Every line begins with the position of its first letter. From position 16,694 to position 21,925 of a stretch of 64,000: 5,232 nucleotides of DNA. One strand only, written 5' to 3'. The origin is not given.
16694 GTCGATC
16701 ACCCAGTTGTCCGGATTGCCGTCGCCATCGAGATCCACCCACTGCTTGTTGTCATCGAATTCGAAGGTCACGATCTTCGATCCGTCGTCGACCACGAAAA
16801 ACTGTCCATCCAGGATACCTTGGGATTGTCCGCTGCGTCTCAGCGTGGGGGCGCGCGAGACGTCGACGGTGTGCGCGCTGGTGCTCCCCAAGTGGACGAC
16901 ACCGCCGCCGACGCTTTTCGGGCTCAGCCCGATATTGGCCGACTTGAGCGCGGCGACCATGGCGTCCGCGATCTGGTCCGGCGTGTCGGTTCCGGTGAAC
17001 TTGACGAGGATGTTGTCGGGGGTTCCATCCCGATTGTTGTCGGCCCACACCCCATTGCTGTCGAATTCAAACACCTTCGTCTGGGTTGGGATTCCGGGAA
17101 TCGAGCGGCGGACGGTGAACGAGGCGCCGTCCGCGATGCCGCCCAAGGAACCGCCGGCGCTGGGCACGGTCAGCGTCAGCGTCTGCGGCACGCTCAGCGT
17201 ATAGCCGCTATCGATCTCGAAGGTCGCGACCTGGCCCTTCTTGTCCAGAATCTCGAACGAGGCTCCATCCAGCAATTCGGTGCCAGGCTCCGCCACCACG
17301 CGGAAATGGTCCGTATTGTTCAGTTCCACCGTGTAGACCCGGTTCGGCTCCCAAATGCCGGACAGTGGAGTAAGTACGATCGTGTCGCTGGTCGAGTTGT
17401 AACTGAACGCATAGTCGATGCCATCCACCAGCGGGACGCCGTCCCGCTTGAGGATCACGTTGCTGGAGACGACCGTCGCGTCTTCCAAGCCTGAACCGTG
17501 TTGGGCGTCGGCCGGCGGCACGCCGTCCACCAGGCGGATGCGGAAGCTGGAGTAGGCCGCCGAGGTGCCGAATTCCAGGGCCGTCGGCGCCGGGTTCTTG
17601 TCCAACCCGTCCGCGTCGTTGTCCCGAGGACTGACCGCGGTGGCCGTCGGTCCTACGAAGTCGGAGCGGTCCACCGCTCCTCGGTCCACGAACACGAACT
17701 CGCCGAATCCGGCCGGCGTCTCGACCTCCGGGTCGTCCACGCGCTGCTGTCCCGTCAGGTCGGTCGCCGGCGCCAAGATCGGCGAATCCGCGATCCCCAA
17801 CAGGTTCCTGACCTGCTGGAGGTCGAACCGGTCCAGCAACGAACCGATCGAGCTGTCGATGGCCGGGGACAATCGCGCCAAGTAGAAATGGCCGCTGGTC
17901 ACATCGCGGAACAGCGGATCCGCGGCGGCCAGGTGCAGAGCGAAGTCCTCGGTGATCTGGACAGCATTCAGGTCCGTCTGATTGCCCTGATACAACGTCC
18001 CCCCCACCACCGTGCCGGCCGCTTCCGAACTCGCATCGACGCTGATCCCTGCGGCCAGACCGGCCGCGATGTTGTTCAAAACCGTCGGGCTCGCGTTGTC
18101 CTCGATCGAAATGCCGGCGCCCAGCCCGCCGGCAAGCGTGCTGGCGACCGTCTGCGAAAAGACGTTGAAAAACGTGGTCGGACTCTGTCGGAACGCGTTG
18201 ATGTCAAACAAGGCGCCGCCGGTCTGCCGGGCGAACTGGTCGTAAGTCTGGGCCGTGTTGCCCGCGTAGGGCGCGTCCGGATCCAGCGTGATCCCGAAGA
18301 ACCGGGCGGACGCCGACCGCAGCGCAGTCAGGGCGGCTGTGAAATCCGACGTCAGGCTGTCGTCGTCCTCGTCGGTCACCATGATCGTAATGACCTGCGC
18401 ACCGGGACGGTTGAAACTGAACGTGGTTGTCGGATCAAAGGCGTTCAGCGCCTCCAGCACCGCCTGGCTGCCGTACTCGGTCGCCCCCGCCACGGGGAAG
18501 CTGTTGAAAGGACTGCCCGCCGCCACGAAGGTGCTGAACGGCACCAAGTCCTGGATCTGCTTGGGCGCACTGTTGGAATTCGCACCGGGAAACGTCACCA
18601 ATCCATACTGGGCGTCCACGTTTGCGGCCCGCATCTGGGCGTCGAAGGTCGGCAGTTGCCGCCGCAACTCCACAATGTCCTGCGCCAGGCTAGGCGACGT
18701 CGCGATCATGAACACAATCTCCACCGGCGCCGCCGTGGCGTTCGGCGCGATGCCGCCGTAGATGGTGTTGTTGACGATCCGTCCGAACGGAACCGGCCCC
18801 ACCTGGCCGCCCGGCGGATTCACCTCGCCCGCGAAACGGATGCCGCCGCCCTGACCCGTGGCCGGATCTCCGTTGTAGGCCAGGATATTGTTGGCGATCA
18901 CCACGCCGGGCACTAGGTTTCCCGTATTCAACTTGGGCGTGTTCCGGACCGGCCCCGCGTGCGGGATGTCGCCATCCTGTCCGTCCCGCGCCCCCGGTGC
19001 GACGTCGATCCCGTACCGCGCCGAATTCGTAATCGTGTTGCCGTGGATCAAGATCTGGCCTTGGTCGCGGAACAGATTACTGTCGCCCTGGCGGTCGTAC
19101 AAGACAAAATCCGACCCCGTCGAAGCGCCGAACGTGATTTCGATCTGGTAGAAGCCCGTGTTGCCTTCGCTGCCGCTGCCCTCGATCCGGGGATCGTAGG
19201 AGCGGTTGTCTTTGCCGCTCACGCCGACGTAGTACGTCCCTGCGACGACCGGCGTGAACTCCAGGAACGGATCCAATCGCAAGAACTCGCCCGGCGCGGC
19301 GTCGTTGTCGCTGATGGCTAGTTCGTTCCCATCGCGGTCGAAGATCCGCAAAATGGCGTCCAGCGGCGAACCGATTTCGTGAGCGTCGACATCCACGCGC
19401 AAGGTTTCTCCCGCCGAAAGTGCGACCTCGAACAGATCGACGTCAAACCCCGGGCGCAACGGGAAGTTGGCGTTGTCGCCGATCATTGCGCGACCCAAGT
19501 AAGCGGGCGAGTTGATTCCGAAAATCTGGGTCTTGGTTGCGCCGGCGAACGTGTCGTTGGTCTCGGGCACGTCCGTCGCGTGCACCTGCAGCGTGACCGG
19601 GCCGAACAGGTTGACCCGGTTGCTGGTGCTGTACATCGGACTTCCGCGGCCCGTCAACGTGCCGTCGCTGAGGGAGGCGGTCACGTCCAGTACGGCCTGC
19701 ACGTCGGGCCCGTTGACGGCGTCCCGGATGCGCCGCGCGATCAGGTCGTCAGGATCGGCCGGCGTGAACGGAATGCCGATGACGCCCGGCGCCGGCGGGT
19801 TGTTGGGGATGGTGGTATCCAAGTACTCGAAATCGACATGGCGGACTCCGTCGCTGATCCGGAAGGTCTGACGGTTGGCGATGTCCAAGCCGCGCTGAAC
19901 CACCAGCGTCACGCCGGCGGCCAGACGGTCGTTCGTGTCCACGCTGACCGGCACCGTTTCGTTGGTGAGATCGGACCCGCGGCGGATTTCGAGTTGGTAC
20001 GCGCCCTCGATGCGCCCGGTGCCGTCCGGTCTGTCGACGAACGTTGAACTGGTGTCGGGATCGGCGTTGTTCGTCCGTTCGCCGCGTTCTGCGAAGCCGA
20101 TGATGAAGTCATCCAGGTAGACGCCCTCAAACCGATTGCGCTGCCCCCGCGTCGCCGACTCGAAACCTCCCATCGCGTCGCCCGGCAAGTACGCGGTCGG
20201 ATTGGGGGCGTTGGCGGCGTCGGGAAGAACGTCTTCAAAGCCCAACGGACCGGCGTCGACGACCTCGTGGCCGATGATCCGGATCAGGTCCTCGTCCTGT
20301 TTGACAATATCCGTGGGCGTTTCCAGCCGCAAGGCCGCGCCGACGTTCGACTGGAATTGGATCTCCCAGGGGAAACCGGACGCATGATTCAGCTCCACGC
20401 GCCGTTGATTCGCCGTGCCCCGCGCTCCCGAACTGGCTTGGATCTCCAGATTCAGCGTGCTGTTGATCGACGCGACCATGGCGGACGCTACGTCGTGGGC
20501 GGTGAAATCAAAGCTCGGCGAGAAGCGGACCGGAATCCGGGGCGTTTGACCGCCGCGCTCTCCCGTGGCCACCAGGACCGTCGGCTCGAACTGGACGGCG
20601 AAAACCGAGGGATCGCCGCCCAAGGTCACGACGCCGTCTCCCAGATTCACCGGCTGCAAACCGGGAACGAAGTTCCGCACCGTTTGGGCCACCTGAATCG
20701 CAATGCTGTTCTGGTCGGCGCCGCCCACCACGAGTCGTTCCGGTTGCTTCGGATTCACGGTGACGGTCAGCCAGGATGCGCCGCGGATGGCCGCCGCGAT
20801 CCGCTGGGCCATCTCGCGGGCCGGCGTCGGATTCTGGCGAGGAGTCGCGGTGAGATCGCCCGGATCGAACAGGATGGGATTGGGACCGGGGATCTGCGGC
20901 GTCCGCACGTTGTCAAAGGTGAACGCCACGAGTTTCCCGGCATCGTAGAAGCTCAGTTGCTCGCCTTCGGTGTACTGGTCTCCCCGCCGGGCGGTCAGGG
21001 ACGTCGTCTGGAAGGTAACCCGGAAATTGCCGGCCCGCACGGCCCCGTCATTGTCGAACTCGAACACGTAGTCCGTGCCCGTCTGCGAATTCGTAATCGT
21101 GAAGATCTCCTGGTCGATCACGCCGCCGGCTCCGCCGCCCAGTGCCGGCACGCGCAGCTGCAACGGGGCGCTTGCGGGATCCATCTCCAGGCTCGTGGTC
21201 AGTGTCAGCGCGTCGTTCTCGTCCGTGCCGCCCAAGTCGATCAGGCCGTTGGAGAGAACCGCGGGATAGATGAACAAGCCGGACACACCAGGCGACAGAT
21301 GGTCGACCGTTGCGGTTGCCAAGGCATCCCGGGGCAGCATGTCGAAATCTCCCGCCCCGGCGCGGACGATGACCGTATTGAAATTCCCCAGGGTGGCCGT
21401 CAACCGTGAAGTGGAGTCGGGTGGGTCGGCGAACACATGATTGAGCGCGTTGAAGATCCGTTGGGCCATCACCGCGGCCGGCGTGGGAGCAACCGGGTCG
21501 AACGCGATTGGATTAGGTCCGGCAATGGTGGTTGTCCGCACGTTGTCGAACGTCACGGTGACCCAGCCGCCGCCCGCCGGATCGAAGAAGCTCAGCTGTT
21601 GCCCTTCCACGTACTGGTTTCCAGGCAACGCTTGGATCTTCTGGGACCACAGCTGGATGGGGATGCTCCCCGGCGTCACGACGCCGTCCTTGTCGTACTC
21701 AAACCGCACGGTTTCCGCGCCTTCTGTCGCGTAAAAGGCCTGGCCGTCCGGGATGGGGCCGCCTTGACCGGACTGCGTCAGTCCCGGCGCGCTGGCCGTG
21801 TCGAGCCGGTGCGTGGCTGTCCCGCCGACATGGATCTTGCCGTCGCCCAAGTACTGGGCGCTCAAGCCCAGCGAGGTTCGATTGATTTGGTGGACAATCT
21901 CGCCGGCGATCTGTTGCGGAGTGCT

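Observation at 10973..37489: A single 26.5-kb ORF (8,838 aa) built from two similar super-units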

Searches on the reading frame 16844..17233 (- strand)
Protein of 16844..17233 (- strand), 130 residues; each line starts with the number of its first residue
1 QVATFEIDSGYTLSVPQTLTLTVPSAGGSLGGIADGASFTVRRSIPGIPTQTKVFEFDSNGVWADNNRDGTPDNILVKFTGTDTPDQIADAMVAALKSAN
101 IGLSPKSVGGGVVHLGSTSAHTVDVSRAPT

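Call 24: search_solved_structures(query=A1, max_evalue=10)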
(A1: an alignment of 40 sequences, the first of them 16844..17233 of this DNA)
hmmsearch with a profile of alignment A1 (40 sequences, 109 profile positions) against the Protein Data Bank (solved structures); distinct sequences matched with E-value up to 10: 8.
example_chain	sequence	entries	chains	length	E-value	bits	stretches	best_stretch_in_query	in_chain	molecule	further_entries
1fug_A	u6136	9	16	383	0.7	12.9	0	39-76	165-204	S-ADENOSYLMETHIONINE SYNTHETASE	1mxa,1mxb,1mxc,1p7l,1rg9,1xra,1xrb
7ll3_A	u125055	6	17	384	0.71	12.9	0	39-76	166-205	S-adenosylmethionine synthase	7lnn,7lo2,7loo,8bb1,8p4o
7r2w_A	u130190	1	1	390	0.71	12.8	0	39-76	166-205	S-adenosylmethionine synthase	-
7ock_B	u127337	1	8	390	0.72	12.8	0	39-76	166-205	S-adenosylmethionine synthase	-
7low_A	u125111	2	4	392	0.73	12.8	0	39-76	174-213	S-adenosylmethionine synthase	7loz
7m0q_A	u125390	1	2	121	0.79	12.7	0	64-98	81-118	Network hallucinated protein 0738_mod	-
9hz7_L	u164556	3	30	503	1.5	11.8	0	56-79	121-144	Tail sheath protein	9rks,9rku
6uid_A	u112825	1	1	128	1.9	11.4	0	88-102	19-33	EscD/YscD/HrpQ family type III secretion system inner membrane ring protein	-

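Call 32: search_protein_representatives(alignment_id=A1)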
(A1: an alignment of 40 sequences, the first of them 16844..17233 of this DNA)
Query: 40 sequences, 109 profile positions. Proteins with E-value up to 0.001 (for the whole library): 2540; up to 1e-10: 1018; up to 1e-30: 356. The best 150 are listed.
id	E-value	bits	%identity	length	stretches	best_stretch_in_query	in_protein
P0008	1.7e-292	964.2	-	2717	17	2-106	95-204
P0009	9.6e-225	746.2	-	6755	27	3-108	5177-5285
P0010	1.7e-221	735.7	-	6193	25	11-108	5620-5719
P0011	1.4e-215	716.7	-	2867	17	2-107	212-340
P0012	1.3e-211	703.9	-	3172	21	2-108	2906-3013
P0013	4.2e-201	670.1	-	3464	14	2-108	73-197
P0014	5.6e-196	653.6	-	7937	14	11-107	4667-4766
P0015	1.5e-190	636.2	-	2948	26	5-106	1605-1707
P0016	3.8e-188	628.4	-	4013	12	3-107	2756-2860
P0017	1.5e-187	626.5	-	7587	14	2-106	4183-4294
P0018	5.8e-181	605.3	-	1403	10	5-109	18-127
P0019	3.9e-177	593.0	-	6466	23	12-108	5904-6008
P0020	4.2e-175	586.4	-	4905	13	2-107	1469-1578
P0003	3.4e-172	577.1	-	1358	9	2-108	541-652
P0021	4.8e-171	573.4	-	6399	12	3-108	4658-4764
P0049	1.9e-114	391.2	-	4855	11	2-107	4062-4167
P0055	2.7e-109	374.7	-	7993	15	15-91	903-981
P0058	1.2e-107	369.4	-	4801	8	3-108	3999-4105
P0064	2.7e-104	358.6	-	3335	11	11-108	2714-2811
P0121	4.4e-69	245.3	-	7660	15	18-107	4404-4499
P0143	2.7e-64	229.9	-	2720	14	22-65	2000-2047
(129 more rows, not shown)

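Call 56: search_protein_families(library=pfam, proteins=[P0049, P0058], max_evalue=0.01)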
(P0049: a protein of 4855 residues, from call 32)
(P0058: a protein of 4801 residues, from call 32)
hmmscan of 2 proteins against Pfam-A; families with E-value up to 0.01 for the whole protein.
P0049 (4855 aa): 6 families
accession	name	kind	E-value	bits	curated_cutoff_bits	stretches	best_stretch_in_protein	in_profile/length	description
PF04151.21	PPC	-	6.7e-17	62.6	25.9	2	3204-3280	1-70/70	Bacterial pre-peptidase C-terminal domain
PF20009.4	GEVED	-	1.7e-13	51.6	24.4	1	4580-4656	1-78/78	GEVED domain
PF00413.30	Peptidase_M10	-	1.5e-05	25.3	24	1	1003-1050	84-127/159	Matrixin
PF00404.24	Dockerin_1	-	0.00012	22.6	22.9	1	4669-4735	2-57/57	Dockerin type I domain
PF13582.12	Reprolysin_3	-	0.00035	21.5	22.4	1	1002-1048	76-123/123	Metallo-peptidase family M12B Reprolysin-like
PF13229.12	Beta_helix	-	0.0015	18.6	25.9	0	3711-3809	12-138/158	Right handed beta helix region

P0058 (4801 aa): 5 families
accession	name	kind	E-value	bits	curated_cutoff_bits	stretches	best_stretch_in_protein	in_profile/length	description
PF20009.4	GEVED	-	6.5e-16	59.4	24.4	1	4519-4594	1-78/78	GEVED domain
PF00404.24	Dockerin_1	-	4.6e-12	46.4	22.9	1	4607-4668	2-57/57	Dockerin type I domain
PF04151.21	PPC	-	1e-09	39.6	25.9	2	3040-3104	2-69/70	Bacterial pre-peptidase C-terminal domain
PF00413.30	Peptidase_M10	-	0.00029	21.2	24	1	610-730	20-127/159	Matrixin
PF07595.18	Planc_extracel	-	0.0062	16.6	25.5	0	30-45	5-20/20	Planctomycete extracellular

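Call 87: list_cluster_members(proteins=[P0008, P0009, P0010, P0012, P0014, P0017, P0019, P0055, P0064, P0121])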
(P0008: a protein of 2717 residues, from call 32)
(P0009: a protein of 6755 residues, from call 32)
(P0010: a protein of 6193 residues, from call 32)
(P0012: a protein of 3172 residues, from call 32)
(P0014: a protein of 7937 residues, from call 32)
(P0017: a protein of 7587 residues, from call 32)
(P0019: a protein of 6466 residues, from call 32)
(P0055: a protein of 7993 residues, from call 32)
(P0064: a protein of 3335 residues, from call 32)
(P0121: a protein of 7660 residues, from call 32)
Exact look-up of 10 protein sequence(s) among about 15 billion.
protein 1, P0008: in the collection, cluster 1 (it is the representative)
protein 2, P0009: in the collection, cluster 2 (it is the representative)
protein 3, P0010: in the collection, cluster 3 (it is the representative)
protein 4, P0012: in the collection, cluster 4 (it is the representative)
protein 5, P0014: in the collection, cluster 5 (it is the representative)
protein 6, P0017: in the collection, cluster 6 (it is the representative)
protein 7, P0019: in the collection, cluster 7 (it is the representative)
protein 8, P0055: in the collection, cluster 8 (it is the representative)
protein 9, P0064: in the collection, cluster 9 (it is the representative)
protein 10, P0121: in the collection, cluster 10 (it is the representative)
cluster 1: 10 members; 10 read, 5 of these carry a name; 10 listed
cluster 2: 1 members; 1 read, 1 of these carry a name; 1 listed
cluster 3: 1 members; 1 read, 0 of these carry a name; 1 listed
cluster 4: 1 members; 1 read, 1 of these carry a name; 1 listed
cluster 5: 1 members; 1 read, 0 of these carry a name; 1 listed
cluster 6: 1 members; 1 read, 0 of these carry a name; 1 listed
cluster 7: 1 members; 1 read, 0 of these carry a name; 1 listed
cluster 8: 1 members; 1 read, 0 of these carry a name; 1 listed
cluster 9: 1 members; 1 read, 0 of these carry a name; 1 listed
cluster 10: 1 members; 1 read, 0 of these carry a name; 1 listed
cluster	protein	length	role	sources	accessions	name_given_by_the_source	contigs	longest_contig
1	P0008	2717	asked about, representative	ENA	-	-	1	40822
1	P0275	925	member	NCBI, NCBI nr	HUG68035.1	MAG TPA: hypothetical protein VMM76_09795 [Pirellulaceae bacterium] | hypothetical protein [Pirellulaceae bacterium]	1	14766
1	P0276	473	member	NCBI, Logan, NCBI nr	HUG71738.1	MAG TPA: Ig-like domain-containing protein [Pirellulaceae bacterium] | Ig-like domain-containing protein [Pirellulaceae bacterium]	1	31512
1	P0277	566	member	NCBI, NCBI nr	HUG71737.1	MAG TPA: Ig-like domain-containing protein [Pirellulaceae bacterium] | Ig-like domain-containing protein [Pirellulaceae bacterium]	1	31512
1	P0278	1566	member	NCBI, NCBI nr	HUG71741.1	MAG TPA: PPC domain-containing protein [Pirellulaceae bacterium] | PPC domain-containing protein [Pirellulaceae bacterium]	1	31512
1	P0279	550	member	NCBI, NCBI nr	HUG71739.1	MAG TPA: hypothetical protein VMM76_28605 [Pirellulaceae bacterium] | hypothetical protein [Pirellulaceae bacterium]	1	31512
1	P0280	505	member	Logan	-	-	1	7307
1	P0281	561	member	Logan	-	-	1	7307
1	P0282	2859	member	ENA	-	-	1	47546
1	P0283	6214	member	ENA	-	-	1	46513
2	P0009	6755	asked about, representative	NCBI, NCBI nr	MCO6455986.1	MAG: DVUA0089 family protein [Pirellulaceae bacterium] | DVUA0089 family protein [Pirellulaceae bacterium]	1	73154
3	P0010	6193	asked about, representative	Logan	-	-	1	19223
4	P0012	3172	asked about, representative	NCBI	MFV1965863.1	MAG: hypothetical protein ACC628_10600, partial [Pirellulaceae bacterium]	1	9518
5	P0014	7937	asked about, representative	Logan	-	-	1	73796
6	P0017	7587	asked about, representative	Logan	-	-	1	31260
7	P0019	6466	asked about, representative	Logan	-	-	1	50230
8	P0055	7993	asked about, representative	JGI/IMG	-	-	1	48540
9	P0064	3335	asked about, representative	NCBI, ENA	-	-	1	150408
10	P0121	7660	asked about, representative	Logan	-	-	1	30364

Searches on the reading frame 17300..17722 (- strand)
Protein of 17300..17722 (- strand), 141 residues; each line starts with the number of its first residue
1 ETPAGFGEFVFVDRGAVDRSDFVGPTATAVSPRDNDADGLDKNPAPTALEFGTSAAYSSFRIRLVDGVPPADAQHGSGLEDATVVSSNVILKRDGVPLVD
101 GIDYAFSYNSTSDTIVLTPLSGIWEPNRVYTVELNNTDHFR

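Call 31: search_protein_families(library=pfam, proteins=[window:17300-17722:-], max_evalue=5)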
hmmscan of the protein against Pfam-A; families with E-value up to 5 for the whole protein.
window:17300-17722:- (141 aa): 2 families
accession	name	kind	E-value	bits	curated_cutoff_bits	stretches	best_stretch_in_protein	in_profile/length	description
PF13205.12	Big_5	-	0.038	15.2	23.6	1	86-137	39-86/105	Bacterial Ig-like domain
PF11289.13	bCoV_viroporin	-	0.2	11.5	27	1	101-127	153-179/273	Betacoronavirus viroporin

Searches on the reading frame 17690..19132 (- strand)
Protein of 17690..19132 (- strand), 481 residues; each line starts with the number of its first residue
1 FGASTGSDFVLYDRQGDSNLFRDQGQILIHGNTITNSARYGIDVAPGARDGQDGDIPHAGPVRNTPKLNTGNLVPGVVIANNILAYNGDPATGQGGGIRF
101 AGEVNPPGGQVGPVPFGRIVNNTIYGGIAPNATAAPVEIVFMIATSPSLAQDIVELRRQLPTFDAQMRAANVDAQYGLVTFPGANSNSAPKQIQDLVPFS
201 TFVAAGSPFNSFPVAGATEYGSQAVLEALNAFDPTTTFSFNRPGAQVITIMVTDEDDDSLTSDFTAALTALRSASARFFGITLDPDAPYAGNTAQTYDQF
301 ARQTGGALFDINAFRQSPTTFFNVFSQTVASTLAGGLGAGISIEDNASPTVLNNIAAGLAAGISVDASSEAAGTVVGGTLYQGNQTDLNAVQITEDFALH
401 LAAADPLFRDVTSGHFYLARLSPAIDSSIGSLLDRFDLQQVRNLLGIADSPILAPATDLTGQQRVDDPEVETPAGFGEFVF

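Call 31: search_protein_families(library=pfam, proteins=[window:17690-19132:-], max_evalue=5)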
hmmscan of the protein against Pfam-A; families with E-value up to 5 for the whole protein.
window:17690-19132:- (481 aa): 2 families
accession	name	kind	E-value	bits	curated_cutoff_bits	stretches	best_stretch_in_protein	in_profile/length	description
PF13229.12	Beta_helix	-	0.00033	20.8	25.9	2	334-376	88-130/158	Right handed beta helix region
PF05048.19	NosD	-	0.05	13.5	23.6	1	334-377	56-97/212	Periplasmic copper-binding protein (NosD)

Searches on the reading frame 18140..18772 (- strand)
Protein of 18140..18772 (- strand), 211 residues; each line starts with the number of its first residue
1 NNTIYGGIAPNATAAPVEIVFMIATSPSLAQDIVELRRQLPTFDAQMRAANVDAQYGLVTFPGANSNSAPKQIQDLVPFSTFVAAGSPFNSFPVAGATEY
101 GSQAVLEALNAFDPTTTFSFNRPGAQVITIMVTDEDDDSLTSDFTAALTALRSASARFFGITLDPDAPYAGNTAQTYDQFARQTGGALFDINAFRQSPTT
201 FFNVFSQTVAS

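Call 31: search_protein_families(library=pfam, proteins=[window:18140-18772:-], max_evalue=5)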
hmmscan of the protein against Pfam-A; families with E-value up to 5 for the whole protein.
window:18140-18772:- (211 aa): 1 family
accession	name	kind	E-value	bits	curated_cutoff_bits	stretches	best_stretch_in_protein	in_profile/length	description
PF00092.34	VWA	-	6.7e-05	23.6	23.8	1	19-185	2-155/174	von Willebrand factor type A domain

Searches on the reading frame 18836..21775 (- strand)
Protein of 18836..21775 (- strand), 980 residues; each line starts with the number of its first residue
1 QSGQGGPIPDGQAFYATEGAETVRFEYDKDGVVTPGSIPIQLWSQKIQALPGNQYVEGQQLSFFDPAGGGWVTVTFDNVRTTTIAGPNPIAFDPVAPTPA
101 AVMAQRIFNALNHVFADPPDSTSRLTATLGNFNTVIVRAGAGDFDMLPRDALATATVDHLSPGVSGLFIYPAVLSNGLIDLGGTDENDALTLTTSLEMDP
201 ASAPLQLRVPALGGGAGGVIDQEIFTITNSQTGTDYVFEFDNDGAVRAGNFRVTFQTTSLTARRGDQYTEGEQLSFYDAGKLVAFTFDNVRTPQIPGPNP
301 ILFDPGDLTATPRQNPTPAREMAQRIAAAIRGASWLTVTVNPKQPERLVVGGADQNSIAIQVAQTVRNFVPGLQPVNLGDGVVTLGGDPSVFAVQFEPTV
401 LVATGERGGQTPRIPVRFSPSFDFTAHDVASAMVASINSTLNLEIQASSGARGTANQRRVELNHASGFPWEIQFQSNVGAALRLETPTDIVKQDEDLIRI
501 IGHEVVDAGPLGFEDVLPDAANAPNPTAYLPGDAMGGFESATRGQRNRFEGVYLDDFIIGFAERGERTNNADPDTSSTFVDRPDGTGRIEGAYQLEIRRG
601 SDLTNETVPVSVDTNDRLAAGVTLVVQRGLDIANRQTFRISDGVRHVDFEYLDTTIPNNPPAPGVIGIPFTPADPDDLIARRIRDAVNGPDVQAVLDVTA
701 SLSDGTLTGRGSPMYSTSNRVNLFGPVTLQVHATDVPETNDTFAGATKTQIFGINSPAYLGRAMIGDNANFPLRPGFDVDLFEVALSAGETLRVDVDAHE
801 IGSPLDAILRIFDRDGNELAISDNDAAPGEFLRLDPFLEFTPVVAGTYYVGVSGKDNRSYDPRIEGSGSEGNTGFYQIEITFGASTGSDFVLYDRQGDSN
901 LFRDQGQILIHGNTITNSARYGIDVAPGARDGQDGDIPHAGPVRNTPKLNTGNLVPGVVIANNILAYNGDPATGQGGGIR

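Call 5: search_protein_families(library=pfam, proteins=[window:18836-21775:-], max_evalue=0.1)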
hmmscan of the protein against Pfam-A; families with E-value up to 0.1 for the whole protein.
window:18836-21775:- (980 aa): 1 family
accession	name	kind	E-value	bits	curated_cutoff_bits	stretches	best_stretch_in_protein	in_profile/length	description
PF04151.21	PPC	-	2.1e-08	35.3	25.9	1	778-854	1-70/70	Bacterial pre-peptidase C-terminal domain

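Call 12: search_protein_families(library=ncbifam, proteins=[window:18836-21775:-], max_evalue=0.1)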
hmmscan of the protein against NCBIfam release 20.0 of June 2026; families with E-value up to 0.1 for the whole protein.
window:18836-21775:- (980 aa): 1 family
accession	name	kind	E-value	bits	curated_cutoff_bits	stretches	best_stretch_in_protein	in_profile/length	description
NF038127.1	FDP_fam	subfamily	3e-05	24.5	29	1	778-868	17-117/150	DVUA0089 family protein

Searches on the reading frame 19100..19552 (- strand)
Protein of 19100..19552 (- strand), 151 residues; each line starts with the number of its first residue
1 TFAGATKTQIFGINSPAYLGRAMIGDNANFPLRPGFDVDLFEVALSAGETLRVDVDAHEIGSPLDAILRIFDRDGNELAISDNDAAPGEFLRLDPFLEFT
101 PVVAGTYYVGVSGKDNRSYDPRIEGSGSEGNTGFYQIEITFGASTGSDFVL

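Call 31: search_protein_families(library=pfam, proteins=[window:19100-19552:-], max_evalue=5)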
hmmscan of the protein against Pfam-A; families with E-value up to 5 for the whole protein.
window:19100-19552:- (151 aa): 1 family
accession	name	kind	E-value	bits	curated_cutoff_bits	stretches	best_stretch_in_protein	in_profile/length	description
PF04151.21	PPC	-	2.3e-09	38.4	25.9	1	37-113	1-70/70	Bacterial pre-peptidase C-terminal domain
